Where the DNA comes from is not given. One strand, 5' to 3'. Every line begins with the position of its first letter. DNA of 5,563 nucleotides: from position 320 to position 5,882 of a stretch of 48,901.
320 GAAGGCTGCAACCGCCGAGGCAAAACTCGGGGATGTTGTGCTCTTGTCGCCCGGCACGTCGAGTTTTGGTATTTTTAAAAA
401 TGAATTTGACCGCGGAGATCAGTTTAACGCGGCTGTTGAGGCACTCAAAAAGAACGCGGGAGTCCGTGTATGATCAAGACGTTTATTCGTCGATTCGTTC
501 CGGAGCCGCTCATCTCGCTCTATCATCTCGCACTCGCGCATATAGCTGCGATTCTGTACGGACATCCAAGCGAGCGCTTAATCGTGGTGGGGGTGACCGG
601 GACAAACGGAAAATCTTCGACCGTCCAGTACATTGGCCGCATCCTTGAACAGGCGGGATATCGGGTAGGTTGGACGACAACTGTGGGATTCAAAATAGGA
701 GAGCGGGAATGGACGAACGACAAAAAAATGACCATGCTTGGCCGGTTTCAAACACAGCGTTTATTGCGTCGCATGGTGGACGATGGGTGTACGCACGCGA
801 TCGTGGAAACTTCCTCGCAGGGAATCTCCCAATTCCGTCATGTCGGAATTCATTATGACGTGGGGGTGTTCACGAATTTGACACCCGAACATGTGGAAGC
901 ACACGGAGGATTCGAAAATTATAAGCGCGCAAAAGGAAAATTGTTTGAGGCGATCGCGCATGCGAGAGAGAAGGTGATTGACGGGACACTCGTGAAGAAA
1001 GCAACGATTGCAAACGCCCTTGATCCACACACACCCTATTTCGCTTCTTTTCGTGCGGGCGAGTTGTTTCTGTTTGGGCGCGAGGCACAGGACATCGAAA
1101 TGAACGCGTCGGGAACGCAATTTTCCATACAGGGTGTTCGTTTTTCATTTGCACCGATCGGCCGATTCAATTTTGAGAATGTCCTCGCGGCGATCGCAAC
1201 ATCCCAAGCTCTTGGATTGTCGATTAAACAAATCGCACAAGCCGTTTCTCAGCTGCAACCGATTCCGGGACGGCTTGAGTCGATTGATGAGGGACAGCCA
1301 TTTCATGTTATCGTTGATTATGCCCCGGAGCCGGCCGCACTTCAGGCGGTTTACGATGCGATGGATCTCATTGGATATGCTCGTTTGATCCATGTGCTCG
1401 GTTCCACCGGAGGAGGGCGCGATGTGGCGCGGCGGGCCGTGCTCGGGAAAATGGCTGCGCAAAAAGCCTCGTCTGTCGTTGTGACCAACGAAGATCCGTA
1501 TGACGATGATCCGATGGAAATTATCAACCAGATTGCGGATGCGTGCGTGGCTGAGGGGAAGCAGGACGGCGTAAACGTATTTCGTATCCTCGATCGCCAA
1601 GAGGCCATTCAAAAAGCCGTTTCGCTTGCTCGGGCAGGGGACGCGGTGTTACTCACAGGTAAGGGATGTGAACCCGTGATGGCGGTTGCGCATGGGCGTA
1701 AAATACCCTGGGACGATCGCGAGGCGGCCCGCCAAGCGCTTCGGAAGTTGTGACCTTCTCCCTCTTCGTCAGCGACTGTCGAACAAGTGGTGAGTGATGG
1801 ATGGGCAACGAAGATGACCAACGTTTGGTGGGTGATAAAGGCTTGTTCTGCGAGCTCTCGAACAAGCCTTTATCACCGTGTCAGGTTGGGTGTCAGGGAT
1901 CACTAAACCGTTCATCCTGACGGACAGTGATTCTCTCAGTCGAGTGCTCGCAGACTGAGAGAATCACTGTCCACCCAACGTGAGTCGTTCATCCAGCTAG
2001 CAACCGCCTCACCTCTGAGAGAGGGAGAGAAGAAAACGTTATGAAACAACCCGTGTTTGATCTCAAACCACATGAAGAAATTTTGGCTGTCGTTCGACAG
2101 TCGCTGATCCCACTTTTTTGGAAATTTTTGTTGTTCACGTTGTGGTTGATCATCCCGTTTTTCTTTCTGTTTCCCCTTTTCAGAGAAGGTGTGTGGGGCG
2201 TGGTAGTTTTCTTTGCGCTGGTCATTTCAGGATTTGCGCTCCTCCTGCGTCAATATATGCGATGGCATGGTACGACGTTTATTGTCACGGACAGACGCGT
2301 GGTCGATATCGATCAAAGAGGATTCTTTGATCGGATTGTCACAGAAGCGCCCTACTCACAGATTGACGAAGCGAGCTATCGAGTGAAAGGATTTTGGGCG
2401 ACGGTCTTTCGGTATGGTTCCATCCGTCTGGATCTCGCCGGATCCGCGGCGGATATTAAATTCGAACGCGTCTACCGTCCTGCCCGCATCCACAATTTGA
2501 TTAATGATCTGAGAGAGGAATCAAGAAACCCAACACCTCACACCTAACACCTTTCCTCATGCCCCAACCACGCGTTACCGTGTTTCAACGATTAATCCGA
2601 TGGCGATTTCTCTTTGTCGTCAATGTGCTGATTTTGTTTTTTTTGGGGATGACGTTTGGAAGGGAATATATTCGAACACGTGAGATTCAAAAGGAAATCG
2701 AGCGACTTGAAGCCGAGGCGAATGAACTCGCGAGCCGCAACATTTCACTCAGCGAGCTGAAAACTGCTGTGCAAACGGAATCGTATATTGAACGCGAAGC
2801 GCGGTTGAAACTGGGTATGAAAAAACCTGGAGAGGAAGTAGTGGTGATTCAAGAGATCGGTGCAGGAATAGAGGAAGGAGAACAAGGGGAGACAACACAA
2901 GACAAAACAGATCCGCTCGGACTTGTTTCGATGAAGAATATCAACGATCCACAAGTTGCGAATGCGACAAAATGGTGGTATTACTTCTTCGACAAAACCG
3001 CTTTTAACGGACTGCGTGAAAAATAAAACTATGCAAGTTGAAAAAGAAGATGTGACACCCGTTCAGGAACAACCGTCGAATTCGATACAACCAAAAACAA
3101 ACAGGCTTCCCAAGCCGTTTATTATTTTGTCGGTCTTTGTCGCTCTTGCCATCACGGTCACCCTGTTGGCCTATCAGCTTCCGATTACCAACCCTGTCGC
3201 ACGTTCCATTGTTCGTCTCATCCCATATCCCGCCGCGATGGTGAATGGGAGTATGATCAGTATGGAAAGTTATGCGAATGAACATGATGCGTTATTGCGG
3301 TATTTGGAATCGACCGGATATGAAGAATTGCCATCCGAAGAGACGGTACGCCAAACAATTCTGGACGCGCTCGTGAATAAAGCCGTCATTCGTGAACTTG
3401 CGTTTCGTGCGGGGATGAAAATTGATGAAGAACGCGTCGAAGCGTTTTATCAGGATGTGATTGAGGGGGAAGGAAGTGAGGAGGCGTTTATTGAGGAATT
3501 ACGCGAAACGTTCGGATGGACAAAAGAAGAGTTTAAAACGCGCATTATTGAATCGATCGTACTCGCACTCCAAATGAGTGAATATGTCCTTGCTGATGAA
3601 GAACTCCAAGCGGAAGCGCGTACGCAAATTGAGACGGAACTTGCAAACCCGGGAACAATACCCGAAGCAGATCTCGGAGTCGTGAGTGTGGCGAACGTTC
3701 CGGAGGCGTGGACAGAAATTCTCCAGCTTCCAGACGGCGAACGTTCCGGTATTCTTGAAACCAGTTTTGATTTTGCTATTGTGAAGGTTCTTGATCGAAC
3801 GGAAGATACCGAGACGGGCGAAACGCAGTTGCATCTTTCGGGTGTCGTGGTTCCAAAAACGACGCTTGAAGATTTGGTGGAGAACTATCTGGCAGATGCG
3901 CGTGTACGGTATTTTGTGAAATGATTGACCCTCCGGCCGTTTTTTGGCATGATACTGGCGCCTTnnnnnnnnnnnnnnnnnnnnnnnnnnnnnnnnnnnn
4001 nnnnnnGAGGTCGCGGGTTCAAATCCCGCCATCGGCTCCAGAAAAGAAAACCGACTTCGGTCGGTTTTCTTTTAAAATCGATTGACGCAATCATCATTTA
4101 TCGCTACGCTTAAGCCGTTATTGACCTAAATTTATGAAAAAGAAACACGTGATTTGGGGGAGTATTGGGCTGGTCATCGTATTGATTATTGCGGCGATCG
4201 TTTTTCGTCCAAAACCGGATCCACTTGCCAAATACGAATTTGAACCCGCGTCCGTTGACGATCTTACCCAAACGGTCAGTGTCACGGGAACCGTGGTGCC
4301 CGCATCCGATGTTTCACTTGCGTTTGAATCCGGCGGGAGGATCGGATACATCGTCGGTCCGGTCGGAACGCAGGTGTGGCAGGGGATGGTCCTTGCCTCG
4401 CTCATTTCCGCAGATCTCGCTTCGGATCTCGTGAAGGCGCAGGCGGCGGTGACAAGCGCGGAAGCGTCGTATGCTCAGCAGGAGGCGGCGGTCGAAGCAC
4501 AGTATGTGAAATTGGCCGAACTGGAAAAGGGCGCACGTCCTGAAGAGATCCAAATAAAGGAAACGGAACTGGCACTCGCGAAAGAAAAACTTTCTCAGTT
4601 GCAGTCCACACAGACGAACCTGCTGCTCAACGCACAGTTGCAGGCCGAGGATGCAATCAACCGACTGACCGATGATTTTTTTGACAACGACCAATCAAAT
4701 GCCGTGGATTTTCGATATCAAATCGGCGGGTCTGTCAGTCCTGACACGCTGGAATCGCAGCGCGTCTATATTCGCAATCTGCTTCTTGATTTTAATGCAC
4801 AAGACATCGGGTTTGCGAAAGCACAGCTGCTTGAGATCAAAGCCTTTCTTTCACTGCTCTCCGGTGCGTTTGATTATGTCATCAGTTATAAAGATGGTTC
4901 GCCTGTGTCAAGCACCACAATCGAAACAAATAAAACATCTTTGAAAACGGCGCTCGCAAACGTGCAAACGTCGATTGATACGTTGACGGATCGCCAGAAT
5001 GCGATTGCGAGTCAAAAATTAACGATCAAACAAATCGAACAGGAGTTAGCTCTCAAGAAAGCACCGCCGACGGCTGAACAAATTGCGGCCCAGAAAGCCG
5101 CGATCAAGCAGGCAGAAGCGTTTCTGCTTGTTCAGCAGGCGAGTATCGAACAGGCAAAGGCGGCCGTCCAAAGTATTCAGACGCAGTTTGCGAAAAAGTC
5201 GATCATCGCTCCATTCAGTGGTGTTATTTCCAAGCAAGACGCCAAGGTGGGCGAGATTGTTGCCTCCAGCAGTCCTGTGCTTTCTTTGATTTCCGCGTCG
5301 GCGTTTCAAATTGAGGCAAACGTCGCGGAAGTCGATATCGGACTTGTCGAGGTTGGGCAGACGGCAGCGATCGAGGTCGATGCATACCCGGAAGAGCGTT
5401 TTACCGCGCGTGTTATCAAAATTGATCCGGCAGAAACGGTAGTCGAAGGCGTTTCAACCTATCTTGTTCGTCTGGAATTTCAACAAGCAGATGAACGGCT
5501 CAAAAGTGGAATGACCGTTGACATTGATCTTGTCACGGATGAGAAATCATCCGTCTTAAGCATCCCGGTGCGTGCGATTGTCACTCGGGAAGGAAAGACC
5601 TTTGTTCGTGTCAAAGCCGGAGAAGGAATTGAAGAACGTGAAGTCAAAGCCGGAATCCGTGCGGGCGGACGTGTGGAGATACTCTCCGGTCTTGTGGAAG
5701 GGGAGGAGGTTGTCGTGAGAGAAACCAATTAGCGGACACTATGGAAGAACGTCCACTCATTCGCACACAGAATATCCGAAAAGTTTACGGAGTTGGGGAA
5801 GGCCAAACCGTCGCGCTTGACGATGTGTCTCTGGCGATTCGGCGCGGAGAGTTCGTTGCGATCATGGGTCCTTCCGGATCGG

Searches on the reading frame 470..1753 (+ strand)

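Call 101: search_protein_families(library=pfam, proteins=[window:470-1753:+], max_evalue=0.00001)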
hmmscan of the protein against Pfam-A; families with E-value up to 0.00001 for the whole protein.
window:470-1753:+ (427 aa): 2 families
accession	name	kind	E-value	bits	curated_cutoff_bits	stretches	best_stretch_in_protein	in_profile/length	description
PF08245.18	Mur_ligase_M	-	2.2e-35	122.9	24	1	42-244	1-199/200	Mur ligase middle domain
PF02875.26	Mur_ligase_C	-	2.4e-22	80.5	28.4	1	267-399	1-127/127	Mur ligase, glutamate ligase domain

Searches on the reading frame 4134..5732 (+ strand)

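Call 101: search_protein_families(library=pfam, proteins=[window:4134-5732:+], max_evalue=0.00001)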
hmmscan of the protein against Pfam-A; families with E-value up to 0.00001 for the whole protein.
window:4134-5732:+ (532 aa): 2 families
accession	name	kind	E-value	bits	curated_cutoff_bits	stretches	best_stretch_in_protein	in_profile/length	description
PF16576.10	HlyD_D23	-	3.9e-19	69.2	30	1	292-462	52-214/214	Barrel-sandwich domain of CusB or HlyD membrane-fusion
PF13437.12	HlyD_3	-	2.9e-14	54.1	22.2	1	357-459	2-106/106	HlyD family secretion protein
